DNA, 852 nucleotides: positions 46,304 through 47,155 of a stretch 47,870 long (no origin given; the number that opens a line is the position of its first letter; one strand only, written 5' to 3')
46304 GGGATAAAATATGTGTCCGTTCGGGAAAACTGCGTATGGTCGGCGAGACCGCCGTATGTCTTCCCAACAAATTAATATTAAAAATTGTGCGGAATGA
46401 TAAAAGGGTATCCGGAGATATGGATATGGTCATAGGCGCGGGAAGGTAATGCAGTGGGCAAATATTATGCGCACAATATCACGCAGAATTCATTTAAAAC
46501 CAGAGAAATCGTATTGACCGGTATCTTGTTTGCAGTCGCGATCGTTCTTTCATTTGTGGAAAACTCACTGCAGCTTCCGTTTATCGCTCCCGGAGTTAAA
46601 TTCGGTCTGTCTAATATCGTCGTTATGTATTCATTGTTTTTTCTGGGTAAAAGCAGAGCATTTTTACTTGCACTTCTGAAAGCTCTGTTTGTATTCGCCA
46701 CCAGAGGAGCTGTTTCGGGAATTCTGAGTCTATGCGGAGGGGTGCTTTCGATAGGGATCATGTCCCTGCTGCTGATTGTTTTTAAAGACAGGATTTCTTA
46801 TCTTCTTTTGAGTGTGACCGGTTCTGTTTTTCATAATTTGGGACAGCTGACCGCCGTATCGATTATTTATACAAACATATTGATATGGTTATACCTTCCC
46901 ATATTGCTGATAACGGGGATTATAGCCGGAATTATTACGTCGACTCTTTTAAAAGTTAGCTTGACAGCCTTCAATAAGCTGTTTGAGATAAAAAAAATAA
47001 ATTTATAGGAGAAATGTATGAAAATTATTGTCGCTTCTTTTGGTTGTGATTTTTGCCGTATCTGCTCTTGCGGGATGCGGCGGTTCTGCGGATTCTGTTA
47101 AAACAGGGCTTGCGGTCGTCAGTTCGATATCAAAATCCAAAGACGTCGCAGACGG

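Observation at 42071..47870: Six-gene operon resembling a rearranged flavin-based extracellular electron transfer (EET) module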

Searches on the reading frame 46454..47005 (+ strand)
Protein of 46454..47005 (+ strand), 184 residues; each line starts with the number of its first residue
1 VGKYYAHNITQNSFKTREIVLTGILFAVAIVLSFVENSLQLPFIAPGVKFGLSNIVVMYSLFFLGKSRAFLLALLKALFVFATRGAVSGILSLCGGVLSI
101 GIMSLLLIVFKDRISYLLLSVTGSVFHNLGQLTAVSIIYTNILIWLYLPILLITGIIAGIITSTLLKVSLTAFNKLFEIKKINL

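Call 9: search_protein_families(library=pfam, proteins=[window:46454-47005:+], max_evalue=0.01)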
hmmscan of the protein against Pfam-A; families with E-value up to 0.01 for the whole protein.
window:46454-47005:+ (184 aa): 1 family
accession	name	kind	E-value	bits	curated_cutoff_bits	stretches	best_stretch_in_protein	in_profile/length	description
PF07456.16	Hpre_diP_synt_I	-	3.9e-35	121.5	30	1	25-167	1-145/147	Heptaprenyl diphosphate synthase component I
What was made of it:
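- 46454..47008 (+): g5: EetB homologue, an ECF-S-like FAD export subunit of the Gx clan. PF07456, 121.5 bits (call 9).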

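Call 10: search_protein_families(library=ncbifam, proteins=[window:46454-47005:+], max_evalue=0.01)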
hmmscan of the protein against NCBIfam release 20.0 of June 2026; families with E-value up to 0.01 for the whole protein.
window:46454-47005:+ (184 aa): 1 family
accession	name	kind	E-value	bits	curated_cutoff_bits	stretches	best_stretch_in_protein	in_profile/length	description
NF046054.1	memb_MPN527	equivalog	5.2e-05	23.4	80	1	16-154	2-139/211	MPN527 family putative ECF transporter permease subunit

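Call 11: find_encoding_contigs(protein=window:46454-47005:+, flank=10000, max_places=8)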
Protein window:46454-47005:+ (184 aa): 2 contigs read that carry it; 2 places shown.
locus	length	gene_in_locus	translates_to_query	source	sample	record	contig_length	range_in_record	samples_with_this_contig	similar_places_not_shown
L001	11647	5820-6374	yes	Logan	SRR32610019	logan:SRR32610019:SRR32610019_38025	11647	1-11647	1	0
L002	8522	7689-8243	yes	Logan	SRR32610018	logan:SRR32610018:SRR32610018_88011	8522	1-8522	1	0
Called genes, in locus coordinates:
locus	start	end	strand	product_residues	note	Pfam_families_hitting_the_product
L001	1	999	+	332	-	?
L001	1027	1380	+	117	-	-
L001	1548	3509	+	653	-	PF01266:DAO (faint), PF07992:Pyr_redox_2, PF00070:Pyr_redox (weak)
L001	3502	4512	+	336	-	PF00348:polyprenyl_synt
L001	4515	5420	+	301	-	PF01040:UbiA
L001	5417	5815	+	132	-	PF07009:NusG_II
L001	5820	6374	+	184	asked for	PF07456:Hpre_diP_synt_I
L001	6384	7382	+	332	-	-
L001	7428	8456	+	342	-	PF02424:ApbE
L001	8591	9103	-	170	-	PF09579:Spore_YtfJ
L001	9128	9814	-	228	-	-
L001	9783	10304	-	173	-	PF04079:SMC_ScpB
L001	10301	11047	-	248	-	PF02616:SMC_ScpA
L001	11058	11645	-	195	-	?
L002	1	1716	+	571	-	?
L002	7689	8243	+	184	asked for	PF07456:Hpre_diP_synt_I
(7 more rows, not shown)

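Call 21: find_homologous_proteins(query=L001:6384-7379:+, max_evalue=0.001)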
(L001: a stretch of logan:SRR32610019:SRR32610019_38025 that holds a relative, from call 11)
Query L001:6384-7379:+ (332 aa): 2002 proteins with E <= 0.001 among 8000 candidates; the best 120 are listed.
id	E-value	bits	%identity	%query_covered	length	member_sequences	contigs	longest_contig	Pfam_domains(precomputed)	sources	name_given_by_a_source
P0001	6.1e-193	658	94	100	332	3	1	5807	-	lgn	-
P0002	1.2e-159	548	76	100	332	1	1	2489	-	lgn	-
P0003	1.6e-158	545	76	100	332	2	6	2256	-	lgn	-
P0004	2.4e-158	544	76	100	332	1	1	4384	-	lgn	-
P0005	5.8e-155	533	48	100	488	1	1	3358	PF00541.25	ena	-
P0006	8.6e-153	526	73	100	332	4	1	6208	-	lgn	-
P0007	6.3e-148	510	72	100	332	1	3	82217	-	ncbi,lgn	-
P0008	5.2e-144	497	72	95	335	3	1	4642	-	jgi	jgi:hypothetical protein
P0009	1.2e-137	476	68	100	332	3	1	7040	-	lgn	-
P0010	1.4e-127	443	63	100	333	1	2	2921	-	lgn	-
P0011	1.3e-125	437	48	92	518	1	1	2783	-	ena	-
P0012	7.3e-123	428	64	100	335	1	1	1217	-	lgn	-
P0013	2.8e-122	426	56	100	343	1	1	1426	-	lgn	-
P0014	6.2e-121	421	62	100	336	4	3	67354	-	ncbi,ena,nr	ncbi:MAG TPA: hypothetical protein DEB10_02005 [Ruminococcaceae bacterium]|nr:hypothetical protein [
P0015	7.2e-121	421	58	100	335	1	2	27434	-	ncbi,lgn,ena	-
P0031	6.5e-111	388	57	100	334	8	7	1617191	-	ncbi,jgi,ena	jgi:outer membrane protein assembly factor BamE (lipoprotein component of BamABCDE complex)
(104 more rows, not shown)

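Call 23: search_solved_structures(query=A1, max_evalue=10, show_alignments=3)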
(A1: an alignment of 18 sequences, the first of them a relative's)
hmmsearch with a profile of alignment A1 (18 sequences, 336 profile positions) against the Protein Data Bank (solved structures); distinct sequences matched with E-value up to 10: 3.
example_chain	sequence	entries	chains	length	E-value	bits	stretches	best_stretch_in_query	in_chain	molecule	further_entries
2kzx_A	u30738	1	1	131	0.0011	21.1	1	107-180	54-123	Uncharacterized protein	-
8hgn_A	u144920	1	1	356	0.61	12.1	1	284-313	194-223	Beta-methylmalyl-CoA dehydratase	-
1a76_A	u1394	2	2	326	0.96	11.5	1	255-291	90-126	FLAP ENDONUCLEASE-1 PROTEIN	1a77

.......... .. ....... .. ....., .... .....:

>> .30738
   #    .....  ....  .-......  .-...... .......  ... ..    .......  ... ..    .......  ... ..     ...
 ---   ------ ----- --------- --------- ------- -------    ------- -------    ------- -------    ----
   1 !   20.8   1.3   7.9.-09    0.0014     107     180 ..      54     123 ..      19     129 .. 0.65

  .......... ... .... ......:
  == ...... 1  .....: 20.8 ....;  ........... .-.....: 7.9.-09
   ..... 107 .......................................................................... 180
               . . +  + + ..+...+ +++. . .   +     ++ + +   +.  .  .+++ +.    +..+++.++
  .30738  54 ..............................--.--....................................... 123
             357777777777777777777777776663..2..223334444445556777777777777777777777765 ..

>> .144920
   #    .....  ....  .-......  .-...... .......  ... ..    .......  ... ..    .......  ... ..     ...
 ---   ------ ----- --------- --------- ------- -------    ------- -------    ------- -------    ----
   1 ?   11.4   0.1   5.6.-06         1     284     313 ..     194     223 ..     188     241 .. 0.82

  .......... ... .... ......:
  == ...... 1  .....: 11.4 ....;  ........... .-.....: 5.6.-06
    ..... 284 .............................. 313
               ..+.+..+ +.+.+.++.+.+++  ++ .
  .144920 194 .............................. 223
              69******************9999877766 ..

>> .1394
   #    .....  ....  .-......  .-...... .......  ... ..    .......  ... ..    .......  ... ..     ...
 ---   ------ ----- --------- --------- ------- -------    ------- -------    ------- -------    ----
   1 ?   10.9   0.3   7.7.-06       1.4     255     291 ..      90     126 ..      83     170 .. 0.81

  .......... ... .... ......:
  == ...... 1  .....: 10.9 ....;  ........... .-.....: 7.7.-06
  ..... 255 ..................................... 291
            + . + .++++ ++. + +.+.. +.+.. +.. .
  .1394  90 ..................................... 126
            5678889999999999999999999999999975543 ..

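Call 25: search_solved_structures(query=L001:7410-8453:+, max_evalue=0.00001, show_alignments=0)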
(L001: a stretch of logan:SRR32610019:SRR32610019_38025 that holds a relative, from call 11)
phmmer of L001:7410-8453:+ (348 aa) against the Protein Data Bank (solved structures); distinct sequences matched with E-value up to 0.00001: 13.
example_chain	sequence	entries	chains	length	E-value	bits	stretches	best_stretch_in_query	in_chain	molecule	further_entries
4xdt_A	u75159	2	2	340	1.4e-39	139.6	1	70-340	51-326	FAD:protein FMN transferase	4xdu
4ifu_A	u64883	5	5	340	1.2e-38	136.5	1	75-340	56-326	FAD:protein FMN transferase | Thiamine biosynthesis lipoprotein ApbE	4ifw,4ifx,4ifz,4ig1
7mgt_A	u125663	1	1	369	1.6e-38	136.1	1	75-340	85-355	FAD:protein FMN transferase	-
4xdr_A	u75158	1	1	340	1.6e-37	132.8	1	75-340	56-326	FAD:protein FMN transferase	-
1vrm_A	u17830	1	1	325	9.8e-33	117.1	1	73-337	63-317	hypothetical protein TM1553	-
7esa_A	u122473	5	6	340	7.6e-32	114.2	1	73-339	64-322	FAD:protein FMN transferase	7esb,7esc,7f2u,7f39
4xgw_A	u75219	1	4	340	2.4e-28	102.7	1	71-311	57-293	FAD:protein FMN transferase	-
2o18_A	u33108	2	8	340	8.6e-28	100.8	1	71-311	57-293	Thiamine biosynthesis lipoprotein apbE | FAD:protein FMN transferase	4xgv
4xgx_A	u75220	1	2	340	4.1e-27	98.6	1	78-311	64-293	FAD:protein FMN transferase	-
3pnd_A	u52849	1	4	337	1.1e-24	90.6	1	72-309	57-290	Thiamine biosynthesis lipoprotein ApbE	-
6nxi_A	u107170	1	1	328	3.4e-23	85.7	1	70-343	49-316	FAD:protein FMN transferase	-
5mgy_H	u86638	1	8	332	1.7e-22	83.5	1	176-331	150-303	FAD:protein FMN transferase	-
6nxj_A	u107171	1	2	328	8.5e-22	81.1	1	70-343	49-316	FAD:protein FMN transferase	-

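Call 43: predict_structure(alignment_id=A2)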
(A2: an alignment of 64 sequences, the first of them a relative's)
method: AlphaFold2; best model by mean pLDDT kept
length: 332 residues; sequences in the alignment: 64
mean_pLDDT: 93.7   pTM: 0.87
mean pLDDT of the five models: 93.7, 93.5, 93.0, 92.8, 92.3
residues with pLDDT >= 90: 295; 70-90: 21; 50-70: 12; < 50: 4
segments of 3 or more residues with pLDDT < 50: 20-23
pLDDT, mean of each block of 10 residues (from residue 1): 70 61 71 98 98 98 97 98 98 97 94 94 98 97 94 91 96 97 97 98 97 98 98 98 97 97 93 97 98 95 89 94 97 89
secondary structure, 60 per line:
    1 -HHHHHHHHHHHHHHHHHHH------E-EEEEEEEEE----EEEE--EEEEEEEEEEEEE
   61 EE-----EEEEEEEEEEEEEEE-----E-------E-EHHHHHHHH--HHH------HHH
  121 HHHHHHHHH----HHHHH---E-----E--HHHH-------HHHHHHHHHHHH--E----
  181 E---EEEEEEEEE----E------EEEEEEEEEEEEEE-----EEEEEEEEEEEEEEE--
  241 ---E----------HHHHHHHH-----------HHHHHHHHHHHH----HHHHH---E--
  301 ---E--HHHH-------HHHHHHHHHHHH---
elements in order: H2-20 E29-37 E42-45 E48-62 E68-82 H99-106 H118-129 H134-138 H151-154 H162-173 E185-193 E205-218 E224-238 H255-262 H274-285 H290-294 H307-310 H318-329

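Call 47: fold_search(model_id=the predicted structure, library=pdb)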
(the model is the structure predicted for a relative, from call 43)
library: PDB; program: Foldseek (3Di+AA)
matches with E <= 10: 983; with E <= 0.001: 0
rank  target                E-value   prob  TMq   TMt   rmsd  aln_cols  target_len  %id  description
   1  3ub1_B                1.9e-03  0.15  0.11  0.14  24.6       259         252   10  Ntf2 like protein involved in plasmid conjugation (released 2012-02-08)
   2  3ub1_A                4.3e-03  0.13  0.11  0.14  24.7       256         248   10  Ntf2 like protein involved in plasmid conjugation (released 2012-02-08)
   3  3ub1_D                4.6e-03  0.12  0.11  0.14  24.8       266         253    8  Ntf2 like protein involved in plasmid conjugation (released 2012-02-08)
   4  3ub1_C                8.3e-03  0.11  0.11  0.14  25.0       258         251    8  Ntf2 like protein involved in plasmid conjugation (released 2012-02-08)
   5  3fzx                  2.7e-02  0.07  0.12  0.15  19.9       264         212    6  CRYSTAL STRUCTURE OF A PUTATIVE EXPORTED PROTEIN WITH YMCC-LIKE FOLD (BF2203) FROM BACTEROIDES FRAGILIS NCTC 9343 AT 2.2 (released 2009-02-03)
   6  4fvs_E                3.4e-02  0.06  0.12  0.15  17.8       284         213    7  Crystal structure of a putative lipoprotein (BDI_3050) from Parabacteroides distasonis ATCC 8503 at 2.70 A resolution (released 2012-07-25)
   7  2h2u_A                7.9e-02  0.04  0.11  0.11  21.1       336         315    7  Crystal structure of the E130Y mutant of human soluble calcium-activated nucleotidase (SCAN) with calcium ion (released 2006-07-18)
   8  5wkp_H                8.9e-02  0.85  0.18  0.43   7.1       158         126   14  Crystal Structure of the Human mitochondrial Cysteine Desulfurase in complex with ISD11 and Iron-Sulfur Cluster Scaffo (released 2017-11-15)
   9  7shw_A                8.9e-02  0.06  0.13  0.15  19.5       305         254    8  Crystal structure of Mycobacterium smegmatis LmcA with xenon (released 2022-04-13)
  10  1s18_B                9.4e-02  0.03  0.10  0.10  21.6       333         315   10  Structure and protein design of human apyrase (released 2004-03-16)
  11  4e3e_A                1.1e-01  0.04  0.12  0.11  21.2       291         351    8  CRYSTAL STRUCTURE OF putative MaoC domain protein dehydratase from Chloroflexus aurantiacus J-10-fl (released 2012-03-21)
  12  6h03_F                1.1e-01  0.01  0.08  0.05  43.8       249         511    9  OPEN CONFORMATION OF THE MEMBRANE ATTACK COMPLEX (released 2018-12-19)
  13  2h1t_A                1.2e-01  0.02  0.10  0.11  20.6       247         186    8  Crystal structure of a duf1089 family protein (pa1994) from pseudomonas aeruginosa at 1.80 A resolution (released 2006-05-30)
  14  9d47_A                1.2e-01  0.02  0.11  0.03  26.9       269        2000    9  Atomic model of Candida albicans Fatty Acid Synthase (FAS) in complex with Palmitoyl-CoA (in vitro binding) (released 2025-08-20)
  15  8pk8_D                1.3e-01  0.75  0.18  0.42   7.3       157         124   14  Structure of the human mitochondrial iron-sulfur cluster biosynthesis complex during persulfide transfer (persulfide o (released 2024-05-01)
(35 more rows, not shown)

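Call 48: search_protein_families(library=pfam, alignment_id=A2, max_evalue=5)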
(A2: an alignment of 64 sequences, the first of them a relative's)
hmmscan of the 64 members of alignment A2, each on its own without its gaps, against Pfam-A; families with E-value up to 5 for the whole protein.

A. member 1, P0001 (332 aa): 2 families
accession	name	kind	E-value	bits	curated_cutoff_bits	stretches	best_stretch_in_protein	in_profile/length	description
PF14461.11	Prok-E2_B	-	0.054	13.9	25.4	1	70-128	76-125/135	Prokaryotic E2 family B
PF13627.12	LptM_cons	-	1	9.7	27.3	1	8-22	1-15/23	LPS-assembly lipoprotein LptM, conserved region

B. families by the number of members that match (of 64 scanned): 103 families (the first 25 are shown)
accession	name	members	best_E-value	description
PF00622.36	SPRY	21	0.00079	SPRY domain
PF24806.1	DUF7706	17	0.00039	Family of unknown function (DUF7706)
PF22984.1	RM6_Med14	15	0.02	Mediator of RNA polymerase II transcription subunit 14, RM6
PF02009.21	RIFIN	14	0.038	Rifin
PF24164.1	TMP_N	8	0.0091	Tape measure protein N-terminal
PF07504.19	FTP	8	0.065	Fungalysin/Thermolysin Propeptide Motif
PF09448.16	MmlI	7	0.0094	Methylmuconolactone methyl-isomerase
PF13883.13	CREG_beta-barrel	7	0.022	CREG, beta-barrel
PF11558.13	HET-s_218-289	6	0.0022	Het-s 218-289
PF13103.11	TonB_2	6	0.0073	TonB C terminal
PF12112.13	DUF3579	5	0.016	Protein of unknown function (DUF3579)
PF13627.12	LptM_cons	5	0.058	LPS-assembly lipoprotein LptM, conserved region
PF18329.7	SGBP_B_XBD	4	0.0082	Surface glycan-binding protein B xyloglucan binding domain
PF17014.10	Mad3_BUB1_I_2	4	0.0096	Putative Mad3/BUB1 like region 1 protein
PF04343.18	DUF488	4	0.011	Domain of unknown function DUF488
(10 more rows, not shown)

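Call 52: search_protein_families(library=pfam, proteins=[L001:7410-8453:+], max_evalue=1)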
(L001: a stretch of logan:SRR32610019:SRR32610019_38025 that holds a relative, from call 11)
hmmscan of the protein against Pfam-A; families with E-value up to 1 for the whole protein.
L001:7410-8453:+ (348 aa): 2 families
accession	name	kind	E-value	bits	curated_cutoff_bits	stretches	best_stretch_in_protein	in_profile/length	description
PF02424.20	ApbE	-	9.4e-64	215.9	25.6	1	35-326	2-266/266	ApbE family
PF22279.1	DGF-1_N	-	0.21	12.4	28.1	1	107-140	28-61/105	DGF-1 N-terminal domain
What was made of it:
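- On FLEET/EET locus (Listeria type): Pfam ApbE, 215.9 bits (call 52).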

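Call 75: search_protein_representatives(alignment_id=A2)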
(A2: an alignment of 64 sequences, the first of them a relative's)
Query: 64 sequences, 336 profile positions. Proteins with E-value up to 0.001 (for the whole library): 1895; up to 1e-10: 1402; up to 1e-30: 743. The best 150 are listed.
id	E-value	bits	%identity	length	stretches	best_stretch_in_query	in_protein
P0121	9.9e-270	908.9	-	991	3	27-335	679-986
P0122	7.9e-245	827.0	-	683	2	9-333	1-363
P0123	3.2e-208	706.7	-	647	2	1-335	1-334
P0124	4.7e-181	617.4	-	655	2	1-334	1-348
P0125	6.2e-173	590.7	-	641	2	2-332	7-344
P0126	4.0e-172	588.0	-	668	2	3-333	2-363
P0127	1.1e-170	583.3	-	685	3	1-332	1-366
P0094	1.4e-158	543.5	-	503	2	41-330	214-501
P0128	1.2e-150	517.4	-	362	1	1-336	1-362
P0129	2.0e-148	510.1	-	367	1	1-335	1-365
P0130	2.0e-133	460.8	-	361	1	1-336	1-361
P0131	1.3e-131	454.8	-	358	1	1-332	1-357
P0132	2.0e-130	451.0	-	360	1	1-332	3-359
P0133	5.3e-127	439.7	-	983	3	1-332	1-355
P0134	4.9e-126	436.5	-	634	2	49-333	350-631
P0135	4.3e-123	426.8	-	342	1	1-336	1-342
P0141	2.4e-114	398.1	-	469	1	28-335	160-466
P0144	7.3e-113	393.2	-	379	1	1-336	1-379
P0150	4.5e-110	384.0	-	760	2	49-332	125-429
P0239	1.8e-80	286.7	-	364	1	1-335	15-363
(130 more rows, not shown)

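Call 78: search_protein_families(library=pfam, proteins=[P0124, P0141, P0135, P0144, P0239, P0131, P0150], max_evalue=0.1)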
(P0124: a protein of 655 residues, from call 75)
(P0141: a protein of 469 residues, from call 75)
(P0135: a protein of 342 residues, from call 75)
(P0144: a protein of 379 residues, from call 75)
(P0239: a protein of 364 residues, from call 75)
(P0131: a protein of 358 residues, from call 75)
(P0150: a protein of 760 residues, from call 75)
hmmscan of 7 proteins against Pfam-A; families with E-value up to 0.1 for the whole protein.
P0124 (655 aa): 0 families

P0141 (469 aa): 2 families
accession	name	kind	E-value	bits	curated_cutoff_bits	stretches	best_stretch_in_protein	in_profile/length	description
PF04205.19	FMN_bind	-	3.5e-15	56.8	22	1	53-125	1-77/77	FMN-binding domain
PF06505.16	XylR_N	-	0.025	14.7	23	0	236-276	53-92/101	Activator of aromatic catabolism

P0135 (342 aa): 0 families

P0144 (379 aa): 3 families
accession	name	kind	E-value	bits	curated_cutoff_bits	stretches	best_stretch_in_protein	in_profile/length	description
PF15180.11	NPBW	-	0.036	14.3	27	0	318-343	16-41/118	Neuropeptides B and W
PF00622.36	SPRY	-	0.041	14.4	26.3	0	111-136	63-88/121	SPRY domain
PF19487.4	DUF6023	-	0.068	13.5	26.8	0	3-83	5-83/150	Family of unknown function (DUF6023)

P0239 (364 aa): 2 families
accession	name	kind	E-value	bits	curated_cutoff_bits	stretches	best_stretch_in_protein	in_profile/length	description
PF04205.19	FMN_bind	-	0.048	14.7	22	0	91-203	10-76/77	FMN-binding domain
PF03032.20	FSAP_sig_propep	-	0.055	13.9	27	0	15-53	3-37/46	Frog skin active peptide family signal and propeptide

P0131 (358 aa): 1 family
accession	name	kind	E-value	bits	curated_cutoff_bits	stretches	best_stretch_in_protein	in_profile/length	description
PF07559.19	FlgE_D2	-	0.012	16.5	22.7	0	89-135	118-142/142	Flagellar basal body protein FlaE D2 domain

P0150 (760 aa): 7 families
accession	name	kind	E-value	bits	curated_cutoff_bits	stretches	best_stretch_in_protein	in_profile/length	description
PF08534.16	Redoxin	-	0.00027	21.2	26.6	0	433-481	92-135/148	Redoxin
PF21112.3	CsgH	-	0.0054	17.1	27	0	446-485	44-83/88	CsgH protein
PF08037.16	Attractin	-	0.029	14.8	25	0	245-268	21-45/55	Attractin family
PF06853.17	DUF1249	-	0.058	13.8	25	0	257-310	16-70/116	Protein of unknown function (DUF1249)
PF02265.22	S1-P1_nuclease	-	0.067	13.5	29.5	0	357-414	189-247/258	S1/P1 Nuclease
PF14865.12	Macin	-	0.093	13.8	27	0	247-274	9-36/60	Macin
PF10789.14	Phage_RpbA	-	0.095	13.2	25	0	199-249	54-104/108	Phage RNA polymerase binding, RpbA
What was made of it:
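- One member is fused to a canonical FMN_bind domain (call 78).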
